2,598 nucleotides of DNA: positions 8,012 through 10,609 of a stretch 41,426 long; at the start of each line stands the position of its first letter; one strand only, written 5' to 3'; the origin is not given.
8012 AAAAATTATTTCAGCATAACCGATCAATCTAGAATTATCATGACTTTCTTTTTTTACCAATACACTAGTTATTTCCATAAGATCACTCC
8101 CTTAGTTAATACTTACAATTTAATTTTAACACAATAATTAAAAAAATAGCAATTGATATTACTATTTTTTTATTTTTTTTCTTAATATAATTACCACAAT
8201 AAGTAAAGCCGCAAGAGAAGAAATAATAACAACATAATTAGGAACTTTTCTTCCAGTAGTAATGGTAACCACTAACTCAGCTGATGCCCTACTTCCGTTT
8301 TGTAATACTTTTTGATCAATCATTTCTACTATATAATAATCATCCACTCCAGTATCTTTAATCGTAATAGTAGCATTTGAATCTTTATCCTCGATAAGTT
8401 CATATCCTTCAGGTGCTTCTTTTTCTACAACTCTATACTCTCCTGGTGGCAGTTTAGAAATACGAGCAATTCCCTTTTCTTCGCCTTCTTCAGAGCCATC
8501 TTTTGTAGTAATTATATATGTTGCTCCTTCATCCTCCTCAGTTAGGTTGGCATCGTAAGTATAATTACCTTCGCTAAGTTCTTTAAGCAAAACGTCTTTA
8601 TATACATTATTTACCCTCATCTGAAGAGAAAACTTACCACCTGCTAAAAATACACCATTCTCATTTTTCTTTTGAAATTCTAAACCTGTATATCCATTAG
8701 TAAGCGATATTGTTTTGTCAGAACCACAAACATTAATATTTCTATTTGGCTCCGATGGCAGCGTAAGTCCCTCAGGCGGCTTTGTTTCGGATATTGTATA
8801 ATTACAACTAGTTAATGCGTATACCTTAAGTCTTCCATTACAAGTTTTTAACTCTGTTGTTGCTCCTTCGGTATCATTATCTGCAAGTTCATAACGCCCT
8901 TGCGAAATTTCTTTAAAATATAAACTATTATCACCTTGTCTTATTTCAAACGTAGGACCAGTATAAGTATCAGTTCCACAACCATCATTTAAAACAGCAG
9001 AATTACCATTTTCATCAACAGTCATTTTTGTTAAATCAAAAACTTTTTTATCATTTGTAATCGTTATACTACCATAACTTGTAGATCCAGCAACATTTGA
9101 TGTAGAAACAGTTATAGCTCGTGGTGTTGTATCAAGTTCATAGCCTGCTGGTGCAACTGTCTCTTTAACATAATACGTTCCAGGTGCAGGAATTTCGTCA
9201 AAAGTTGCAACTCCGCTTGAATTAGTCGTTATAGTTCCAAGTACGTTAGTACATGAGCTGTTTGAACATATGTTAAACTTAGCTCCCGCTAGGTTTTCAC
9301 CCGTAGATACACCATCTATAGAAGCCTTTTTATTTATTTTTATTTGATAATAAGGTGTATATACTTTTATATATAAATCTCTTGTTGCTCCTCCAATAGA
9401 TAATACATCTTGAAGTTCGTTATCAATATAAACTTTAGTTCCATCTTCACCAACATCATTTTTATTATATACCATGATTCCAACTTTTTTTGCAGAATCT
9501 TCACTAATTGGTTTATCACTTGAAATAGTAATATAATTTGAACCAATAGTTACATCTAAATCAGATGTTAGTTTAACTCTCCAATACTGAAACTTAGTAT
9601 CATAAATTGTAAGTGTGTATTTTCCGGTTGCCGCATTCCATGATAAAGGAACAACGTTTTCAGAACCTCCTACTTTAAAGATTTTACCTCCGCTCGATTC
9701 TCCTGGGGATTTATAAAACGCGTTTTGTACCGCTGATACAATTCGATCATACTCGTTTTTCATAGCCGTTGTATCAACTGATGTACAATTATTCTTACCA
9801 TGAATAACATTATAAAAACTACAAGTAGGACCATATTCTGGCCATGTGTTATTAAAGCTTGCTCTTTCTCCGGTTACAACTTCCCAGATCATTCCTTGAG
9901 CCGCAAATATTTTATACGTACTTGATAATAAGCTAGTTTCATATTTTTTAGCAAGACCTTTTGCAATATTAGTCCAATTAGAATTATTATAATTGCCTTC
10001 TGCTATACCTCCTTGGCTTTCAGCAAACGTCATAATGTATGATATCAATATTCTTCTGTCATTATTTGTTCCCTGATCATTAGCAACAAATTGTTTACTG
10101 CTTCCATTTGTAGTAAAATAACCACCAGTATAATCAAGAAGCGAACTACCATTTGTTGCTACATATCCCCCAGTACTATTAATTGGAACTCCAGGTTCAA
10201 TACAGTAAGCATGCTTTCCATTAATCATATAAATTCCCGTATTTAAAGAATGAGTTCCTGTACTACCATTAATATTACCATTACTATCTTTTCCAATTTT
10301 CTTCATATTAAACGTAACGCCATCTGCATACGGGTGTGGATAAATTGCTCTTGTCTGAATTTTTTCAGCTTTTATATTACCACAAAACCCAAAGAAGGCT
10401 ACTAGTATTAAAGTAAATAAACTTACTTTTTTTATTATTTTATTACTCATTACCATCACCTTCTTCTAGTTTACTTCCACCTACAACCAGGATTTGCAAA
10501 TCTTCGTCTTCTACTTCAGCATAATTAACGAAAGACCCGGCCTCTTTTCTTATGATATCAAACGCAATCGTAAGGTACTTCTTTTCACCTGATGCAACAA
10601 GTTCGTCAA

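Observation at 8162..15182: A 7-kb two-gene surface-fibre/adhesin cassette sits in the otherwise conserved veg-spoVG interval, with no sortase or mobility genes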

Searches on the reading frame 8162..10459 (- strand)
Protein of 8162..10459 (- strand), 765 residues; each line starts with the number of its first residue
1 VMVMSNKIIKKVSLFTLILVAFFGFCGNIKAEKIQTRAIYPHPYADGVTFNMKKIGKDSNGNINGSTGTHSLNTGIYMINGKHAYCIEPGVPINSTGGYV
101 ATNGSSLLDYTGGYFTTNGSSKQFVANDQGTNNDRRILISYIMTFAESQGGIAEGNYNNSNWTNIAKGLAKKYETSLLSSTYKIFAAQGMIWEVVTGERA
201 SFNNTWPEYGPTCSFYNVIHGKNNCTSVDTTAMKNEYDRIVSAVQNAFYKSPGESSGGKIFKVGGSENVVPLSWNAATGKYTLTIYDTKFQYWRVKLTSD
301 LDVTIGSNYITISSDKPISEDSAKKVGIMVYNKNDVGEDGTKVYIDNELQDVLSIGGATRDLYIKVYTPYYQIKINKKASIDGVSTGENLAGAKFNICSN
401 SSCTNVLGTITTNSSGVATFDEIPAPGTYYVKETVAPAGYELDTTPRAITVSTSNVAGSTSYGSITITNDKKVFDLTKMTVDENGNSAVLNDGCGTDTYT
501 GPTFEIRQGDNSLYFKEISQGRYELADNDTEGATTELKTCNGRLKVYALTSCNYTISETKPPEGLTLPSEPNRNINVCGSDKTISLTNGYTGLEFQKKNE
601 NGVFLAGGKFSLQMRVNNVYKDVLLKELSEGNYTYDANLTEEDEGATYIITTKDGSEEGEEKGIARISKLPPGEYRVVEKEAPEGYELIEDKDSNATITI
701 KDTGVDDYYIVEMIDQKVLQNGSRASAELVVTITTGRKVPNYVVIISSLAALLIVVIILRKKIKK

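Call 3: search_protein_families(library=pfam, proteins=[window:8162-10459:-], max_evalue=0.1)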
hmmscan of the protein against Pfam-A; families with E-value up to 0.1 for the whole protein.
window:8162-10459:- (765 aa): 4 families
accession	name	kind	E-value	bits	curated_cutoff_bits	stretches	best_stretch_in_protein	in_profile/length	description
PF17802.7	SpaA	-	4e-31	107.5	23.1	3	384-456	10-81/91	Prealbumin-like fold domain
PF08341.16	TED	-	7.5e-05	23.5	22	1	84-222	2-78/102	Thioester domain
PF20610.3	TED_2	-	0.0012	19.2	27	1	71-143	18-94/131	Thioester domain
PF13620.12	CarboxypepD_reg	-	0.028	15.2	32.3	0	386-451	10-69/82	Carboxypeptidase regulatory-like domain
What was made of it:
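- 8312..9364 (-): Three SpaA/CnaB-type stalk domains with conserved Lys-Glu-Asn/Asp positions (K377/E433/N-or-D470; K478/E558/N588; K598/E679/D-or-N715). Pfam SpaA x3 at E 4e-31 (call 3).
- On TIE proteins / thioester-domain (TED) adhesins: SpaA x3 at E 4e-31 (call 3).
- Checked: TED_2 is below its cut-off (call 3).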

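Call 4: search_protein_families(library=ncbifam, proteins=[window:8162-10459:-], max_evalue=0.1)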
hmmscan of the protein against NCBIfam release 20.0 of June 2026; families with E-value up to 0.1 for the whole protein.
window:8162-10459:- (765 aa): 1 family
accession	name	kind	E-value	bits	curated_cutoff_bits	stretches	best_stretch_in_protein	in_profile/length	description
NF033902.0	iso_D2_wall_anc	subfamily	1.5e-12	47.1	95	2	365-472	374-501/540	SpaH/EbpB family LPXTG-anchored major pilin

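Call 7: find_homologous_proteins(query=window:8162-10459:-)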
Query window:8162-10459:- (765 aa): 301 proteins with E <= 0.001 among 8000 candidates; the best 120 are listed.
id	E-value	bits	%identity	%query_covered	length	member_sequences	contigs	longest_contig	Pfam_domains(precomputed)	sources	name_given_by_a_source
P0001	0.0e+0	1705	100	100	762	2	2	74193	PF17802.8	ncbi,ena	-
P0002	0.0e+0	1419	83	100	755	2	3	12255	PF17802.8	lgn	-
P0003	0.0e+0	1216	73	100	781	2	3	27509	PF17802.8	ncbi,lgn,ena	-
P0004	0.0e+0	1164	71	100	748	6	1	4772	PF17802.8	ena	-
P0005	0.0e+0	1160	68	100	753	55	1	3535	PF17802.8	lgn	-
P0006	0.0e+0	1150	69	98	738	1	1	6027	PF17802.8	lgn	-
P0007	0.0e+0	1148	70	100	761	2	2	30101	PF17802.8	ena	-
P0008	0.0e+0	1146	68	100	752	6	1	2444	PF17802.8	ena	-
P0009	0.0e+0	1108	66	100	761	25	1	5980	PF17802.8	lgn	-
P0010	0.0e+0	1033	63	100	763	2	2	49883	PF17802.8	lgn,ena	-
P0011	0.0e+0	1033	66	100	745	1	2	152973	PF17802.8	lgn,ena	-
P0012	8.8e-236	803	54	100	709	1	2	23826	PF17802.8,PF17210.10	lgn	-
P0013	7.2e-233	793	54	99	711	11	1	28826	PF17802.8,PF17210.10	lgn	-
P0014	6.5e-231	787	53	100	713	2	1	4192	PF17802.8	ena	-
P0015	1.3e-228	779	53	100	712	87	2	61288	PF17802.8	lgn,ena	-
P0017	6.5e-228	777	52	98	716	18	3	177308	PF17802.8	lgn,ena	-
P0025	6.8e-194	664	47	96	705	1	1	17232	PF08341.17,PF17802.8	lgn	-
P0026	6.3e-188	645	47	99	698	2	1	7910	PF08341.17,PF17802.8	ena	-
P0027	8.7e-185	634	49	90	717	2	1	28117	PF08341.17,PF17802.8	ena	-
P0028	2.7e-184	633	48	91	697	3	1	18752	PF08341.17,PF17802.8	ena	-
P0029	8.6e-184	631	45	99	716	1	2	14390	PF08341.17,PF17802.8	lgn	-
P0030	2.3e-183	630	46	99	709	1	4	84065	PF08341.17,PF17802.8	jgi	-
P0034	1.0e-176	607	45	99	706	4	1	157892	PF08341.17,PF17802.8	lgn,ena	-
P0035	3.2e-174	599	43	100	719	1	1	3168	PF08341.17,PF17802.8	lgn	-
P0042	2.8e-84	302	34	100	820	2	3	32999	PF17802.8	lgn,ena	-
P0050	2.7e-29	120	24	49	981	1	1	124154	PF08341.17,PF11974.15,PF17802.8,PF13620.13,PF22904.4,PF17210.10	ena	-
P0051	1.7e-28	117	26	41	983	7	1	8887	PF08341.17,PF11974.15,PF17802.8,PF13620.13,PF17210.10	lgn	-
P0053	9.9e-28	115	34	20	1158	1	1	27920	PF08341.17,PF17802.8,PF22904.4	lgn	-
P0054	1.3e-27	115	27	41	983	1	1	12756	PF08341.17,PF11974.15,PF17802.8,PF13620.13,PF22904.4,PF17210.10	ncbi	-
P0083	1.8e-16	78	27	42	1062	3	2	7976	PF08341.17,PF11974.15,PF17802.8,PF13620.13,PF17210.10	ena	-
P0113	1.4e-14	72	26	43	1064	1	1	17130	PF08341.17,PF11974.15,PF17802.8,PF13620.13,PF17210.10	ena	-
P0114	1.4e-14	72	26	43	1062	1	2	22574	PF08341.17,PF11974.15,PF17802.8,PF13620.13,PF17210.10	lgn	-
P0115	3.1e-14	70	26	42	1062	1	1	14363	PF08341.17,PF11974.15,PF17802.8,PF13620.13,PF17210.10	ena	-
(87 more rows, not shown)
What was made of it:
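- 8162..10450 (-): Gene 2 ('TED protein'), 762 aa: a TIE-type thioester adhesin. Its start overlaps the end of gene 1 by 8 nt. Exact database match P0001 at 762 aa (call 7).
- On TIE proteins / thioester-domain (TED) adhesins: It is also listed for P0025-P0035 (call 7).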

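Call 9: find_related_loci(query=window:8162-10459:-, collection=genome_contigs, flank=10000)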
Query window:8162-10459:- (765 aa) in genome_contigs; peptide patterns used: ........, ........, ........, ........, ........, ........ (x = any residue, [..] = any of these).
63 stretches matched a pattern; 1 encode a relative of the query (tblastn E <= 1e-3); 1 distinct loci.
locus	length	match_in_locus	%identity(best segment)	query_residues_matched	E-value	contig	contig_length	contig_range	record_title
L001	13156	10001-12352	73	1-765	0e+0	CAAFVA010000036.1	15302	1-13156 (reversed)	MAG TPA_asm: Bacilli bacterium, isolate HGM10829, WGS project CAAFVA010000000 data, contig: SRS295027_37_k89_36455, whol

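Call 12: find_encoding_contigs(protein=P0001, flank=10000, max_places=3)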
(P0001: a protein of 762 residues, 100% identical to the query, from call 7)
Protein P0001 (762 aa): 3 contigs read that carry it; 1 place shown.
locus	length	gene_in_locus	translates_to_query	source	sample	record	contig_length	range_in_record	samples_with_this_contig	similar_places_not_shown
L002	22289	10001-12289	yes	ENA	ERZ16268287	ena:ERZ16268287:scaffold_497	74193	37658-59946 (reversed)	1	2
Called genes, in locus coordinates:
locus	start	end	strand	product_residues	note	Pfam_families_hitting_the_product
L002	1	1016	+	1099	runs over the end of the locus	PF22590:Cas3-like_C_2 (faint), PF17757:UvrB_inter, PF02559:CarD_TRCF_RID, PF00270:DEAD, PF04851:ResIII, PF00271:Helicase_C, PF03461:TRCF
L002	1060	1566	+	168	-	PF04014:MazE_antitoxin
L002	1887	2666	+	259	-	PF01026:TatD_DNase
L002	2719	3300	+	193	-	-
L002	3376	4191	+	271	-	PF00398:RrnaAD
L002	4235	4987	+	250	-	PF05582:Peptidase_U57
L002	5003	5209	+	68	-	PF06257:VEG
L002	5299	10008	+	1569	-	PF16403:Bact_surface_Ig-like (faint), PF13620:CarboxypepD_reg, PF17210:SdrD_B, PF17802:SpaA, PF22904:NOMO1-like_2nd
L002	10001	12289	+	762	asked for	PF17802:SpaA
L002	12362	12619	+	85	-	PF04026:SpoVG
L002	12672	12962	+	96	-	PF07873:YabP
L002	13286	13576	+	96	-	PF04977:DivIC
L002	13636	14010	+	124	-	PF00636:Ribonuclease_3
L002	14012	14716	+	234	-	PF08032:SpoU_sub_bind, PF00588:SpoU_methylase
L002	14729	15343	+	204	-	PF04542:Sigma70_r2, PF08281:Sigma70_r4_2 (weak)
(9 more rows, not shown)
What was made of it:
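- Checked: They lie between a VEG-family gene (15242..15448) and a SpoVG-family gene (7832..8089); the precomputed Pfam calls for the same contig are in call 12.
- The neighbours include yabG, spoVT, yabP and yabQ homologues (call 12).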

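Call 13: find_encoding_contigs(protein=P0017, flank=10000, max_places=2)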
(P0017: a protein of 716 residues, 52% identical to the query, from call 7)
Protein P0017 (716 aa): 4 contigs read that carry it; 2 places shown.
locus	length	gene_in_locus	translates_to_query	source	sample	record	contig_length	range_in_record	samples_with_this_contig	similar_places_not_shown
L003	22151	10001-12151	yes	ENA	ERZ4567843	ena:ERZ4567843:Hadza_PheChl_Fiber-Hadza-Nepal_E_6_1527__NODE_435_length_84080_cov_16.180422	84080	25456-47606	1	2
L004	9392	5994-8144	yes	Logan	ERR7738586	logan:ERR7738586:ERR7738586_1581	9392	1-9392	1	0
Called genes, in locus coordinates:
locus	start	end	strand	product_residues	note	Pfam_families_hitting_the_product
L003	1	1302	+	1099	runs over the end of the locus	PF22590:Cas3-like_C_2 (faint), PF17757:UvrB_inter, PF02559:CarD_TRCF_RID, PF00270:DEAD, PF04851:ResIII, PF00271:Helicase_C, PF03461:TRCF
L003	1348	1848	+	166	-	PF04014:MazE_antitoxin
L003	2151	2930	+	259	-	PF01026:TatD_DNase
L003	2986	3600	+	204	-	-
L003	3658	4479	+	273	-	PF00398:RrnaAD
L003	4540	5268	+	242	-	PF05582:Peptidase_U57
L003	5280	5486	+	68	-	PF06257:VEG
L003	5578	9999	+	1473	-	PF13620:CarboxypepD_reg (faint), PF16403:Bact_surface_Ig-like (weak), PF17210:SdrD_B, PF22904:NOMO1-like_2nd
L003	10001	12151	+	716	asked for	PF17802:SpaA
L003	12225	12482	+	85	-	PF04026:SpoVG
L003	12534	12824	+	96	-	PF07873:YabP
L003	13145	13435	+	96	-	PF04977:DivIC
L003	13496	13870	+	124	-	PF14622:Ribonucleas_3_3 (faint), PF00636:Ribonuclease_3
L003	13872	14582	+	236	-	PF08032:SpoU_sub_bind, PF00588:SpoU_methylase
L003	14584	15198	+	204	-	PF04542:Sigma70_r2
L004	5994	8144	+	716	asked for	PF17802:SpaA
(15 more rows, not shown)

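Call 14: find_encoding_contigs(protein=P0034, flank=10000, max_places=2)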
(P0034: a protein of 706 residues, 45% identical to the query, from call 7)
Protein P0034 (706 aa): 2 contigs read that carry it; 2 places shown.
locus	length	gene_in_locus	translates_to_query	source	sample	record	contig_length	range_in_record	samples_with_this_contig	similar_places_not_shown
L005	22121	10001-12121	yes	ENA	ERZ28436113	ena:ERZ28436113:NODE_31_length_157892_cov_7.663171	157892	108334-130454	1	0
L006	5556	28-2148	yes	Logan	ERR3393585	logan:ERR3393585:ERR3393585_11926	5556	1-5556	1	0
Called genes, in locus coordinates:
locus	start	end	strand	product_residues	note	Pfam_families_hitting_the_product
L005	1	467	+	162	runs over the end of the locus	PF04014:MazE_antitoxin (weak)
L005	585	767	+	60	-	-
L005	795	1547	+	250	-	PF01026:TatD_DNase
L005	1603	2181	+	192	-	PF01832:Glucosaminidase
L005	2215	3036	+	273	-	PF00398:RrnaAD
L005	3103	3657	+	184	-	PF04011:LemA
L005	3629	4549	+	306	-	PF04536:TPM_phosphatase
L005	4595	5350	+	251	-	PF05582:Peptidase_U57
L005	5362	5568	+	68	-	PF06257:VEG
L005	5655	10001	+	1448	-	PF16403:Bact_surface_Ig-like (weak), PF17210:SdrD_B, PF22904:NOMO1-like_2nd (weak), PF17802:SpaA (weak)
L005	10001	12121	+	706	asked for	PF08341:TED (faint), PF17802:SpaA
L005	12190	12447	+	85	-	PF04026:SpoVG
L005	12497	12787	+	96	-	PF07873:YabP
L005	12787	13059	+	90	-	PF09578:Spore_YabQ (weak)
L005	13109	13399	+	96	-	PF04977:DivIC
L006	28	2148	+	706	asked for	PF08341:TED (faint), PF17802:SpaA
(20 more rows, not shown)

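Call 15: find_encoding_contigs(protein=P0042, flank=10000, max_places=2)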
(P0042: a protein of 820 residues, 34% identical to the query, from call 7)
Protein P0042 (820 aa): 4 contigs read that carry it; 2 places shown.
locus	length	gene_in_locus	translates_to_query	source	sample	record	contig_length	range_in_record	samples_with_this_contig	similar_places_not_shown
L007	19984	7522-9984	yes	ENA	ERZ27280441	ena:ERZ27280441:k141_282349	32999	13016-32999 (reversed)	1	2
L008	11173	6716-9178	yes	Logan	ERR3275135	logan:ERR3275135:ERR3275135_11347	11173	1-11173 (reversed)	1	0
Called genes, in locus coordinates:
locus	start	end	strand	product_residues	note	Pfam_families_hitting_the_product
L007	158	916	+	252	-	PF01026:TatD_DNase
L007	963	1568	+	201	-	-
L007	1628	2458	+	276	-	PF00398:RrnaAD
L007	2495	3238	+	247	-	PF05582:Peptidase_U57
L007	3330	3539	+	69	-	PF06257:VEG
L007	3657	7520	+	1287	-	-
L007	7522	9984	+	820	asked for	PF17802:SpaA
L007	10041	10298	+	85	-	PF04026:SpoVG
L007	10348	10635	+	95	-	PF07873:YabP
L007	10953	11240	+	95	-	PF04977:DivIC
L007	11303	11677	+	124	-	PF00636:Ribonuclease_3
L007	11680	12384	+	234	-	PF08032:SpoU_sub_bind, PF00588:SpoU_methylase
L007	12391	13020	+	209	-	PF04542:Sigma70_r2, PF08281:Sigma70_r4_2 (weak)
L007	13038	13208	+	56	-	-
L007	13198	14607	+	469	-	-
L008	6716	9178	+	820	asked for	PF17802:SpaA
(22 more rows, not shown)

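Call 16: find_related_loci(query=A1, collection=genome_contigs, flank=10000)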
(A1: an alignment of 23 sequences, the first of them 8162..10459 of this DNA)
Query A1 (765 aa) in genome_contigs; peptide patterns used: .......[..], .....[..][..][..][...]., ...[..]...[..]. (x = any residue, [..] = any of these).
117 stretches matched a pattern; 35 encode a relative of the query (tblastn E <= 1e-3); 33 distinct loci.
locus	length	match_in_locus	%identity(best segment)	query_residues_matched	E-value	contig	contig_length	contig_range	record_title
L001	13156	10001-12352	73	1-765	0e+0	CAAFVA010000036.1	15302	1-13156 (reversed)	MAG TPA_asm: Bacilli bacterium, isolate HGM10829, WGS project CAAFVA010000000 data, contig: SRS295027_37_k89_36455, whol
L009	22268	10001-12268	68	1-765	0e+0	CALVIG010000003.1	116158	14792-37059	MAG: uncultured Bacilli bacterium isolate BRZ_II__bin28 genome assembly, contig: BRZ_II__NODE_216_length_116158_cov_22.5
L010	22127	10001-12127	53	1-760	0e+0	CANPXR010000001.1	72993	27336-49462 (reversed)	MAG: uncultured Bacilli bacterium isolate Lapin-004__bin62 genome assembly, contig: Lapin-004__NODE_363_length_72993_cov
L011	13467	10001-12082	52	1-765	0e+0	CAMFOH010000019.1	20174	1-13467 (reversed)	MAG: uncultured Mollicutes bacterium isolate ERR2020022_bin.3_metaWRAP_v1.3_MAG genome assembly, contig: ERZ10552055.417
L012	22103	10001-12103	55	1-754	0e+0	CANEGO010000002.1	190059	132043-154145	MAG TPA_asm: uncultured Clostridium sp. isolate SRR18439538_bin.11_metawrap_v1.3_MAG genome assembly, contig: NODE.25_le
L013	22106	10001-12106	47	1-765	0e+0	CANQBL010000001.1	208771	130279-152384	MAG: uncultured Bacilli bacterium isolate Lapin-003-2__bin84 genome assembly, contig: Lapin-003-2__NODE_34_length_208771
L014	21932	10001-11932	52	75-765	0e+0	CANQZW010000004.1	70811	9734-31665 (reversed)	MAG: uncultured Bacilli bacterium isolate Lapin-016__bin9 genome assembly, contig: Lapin-016__NODE_339_length_70811_cov_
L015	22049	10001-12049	49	1-747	0e+0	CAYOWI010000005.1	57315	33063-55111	MAG TPA_asm: uncultured Muribaculaceae bacterium isolate SRP287540_co1_447 genome assembly, contig: NODE_481_length_5731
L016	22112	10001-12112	52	1-755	0e+0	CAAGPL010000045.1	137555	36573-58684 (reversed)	MAG TPA_asm: Bacilli bacterium, isolate HGM10825, WGS project CAAGPL010000000 data, contig: SRS820607_84_k75_135020, who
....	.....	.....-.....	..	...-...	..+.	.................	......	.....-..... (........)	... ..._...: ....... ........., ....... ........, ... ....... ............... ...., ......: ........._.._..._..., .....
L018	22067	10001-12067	48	6-755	0e+0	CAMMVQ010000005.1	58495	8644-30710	MAG: uncultured Mollicutes bacterium isolate ERR7167064_bin.22_MetaWRAP_v1.1_MAG genome assembly, contig: NODE_147_lengt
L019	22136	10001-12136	53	4-765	0e+0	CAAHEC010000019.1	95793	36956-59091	MAG TPA_asm: Bacilli bacterium, isolate HGM10828, WGS project CAAHEC010000000 data, contig: SRS820626_38_k75_167473, who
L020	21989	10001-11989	40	83-760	8e-136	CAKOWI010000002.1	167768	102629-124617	MAG: uncultured Bacilli bacterium isolate REFINED_METABAT215_TOP10_CONTIGS_1500_ASSEMBLY_K77_MERGED__Hadza_MoBio_hadza-A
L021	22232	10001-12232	38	6-760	2e-135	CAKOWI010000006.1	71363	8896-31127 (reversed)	MAG: uncultured Bacilli bacterium isolate REFINED_METABAT215_TOP10_CONTIGS_1500_ASSEMBLY_K77_MERGED__Hadza_MoBio_hadza-A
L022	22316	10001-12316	37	1-765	1e-130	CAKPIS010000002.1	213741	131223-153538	MAG: uncultured Bacilli bacterium isolate REFINED_METABAT215_TOP10_CONTIGS_1500_ASSEMBLY_K77_MERGED__Hadza_MoBio_hadza-I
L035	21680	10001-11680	39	181-753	4e-98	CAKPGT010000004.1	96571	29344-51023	MAG: uncultured Bacilli bacterium isolate REFINED_METABAT215_TOP10_CONTIGS_1500_ASSEMBLY_K77_MERGED__Hadza_MoBio_hadza-I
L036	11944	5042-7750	43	178-754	2e-77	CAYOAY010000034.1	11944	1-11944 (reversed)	MAG TPA_asm: uncultured Muribaculaceae bacterium isolate SRP313737_co1_208 genome assembly, contig: NODE_8202_length_119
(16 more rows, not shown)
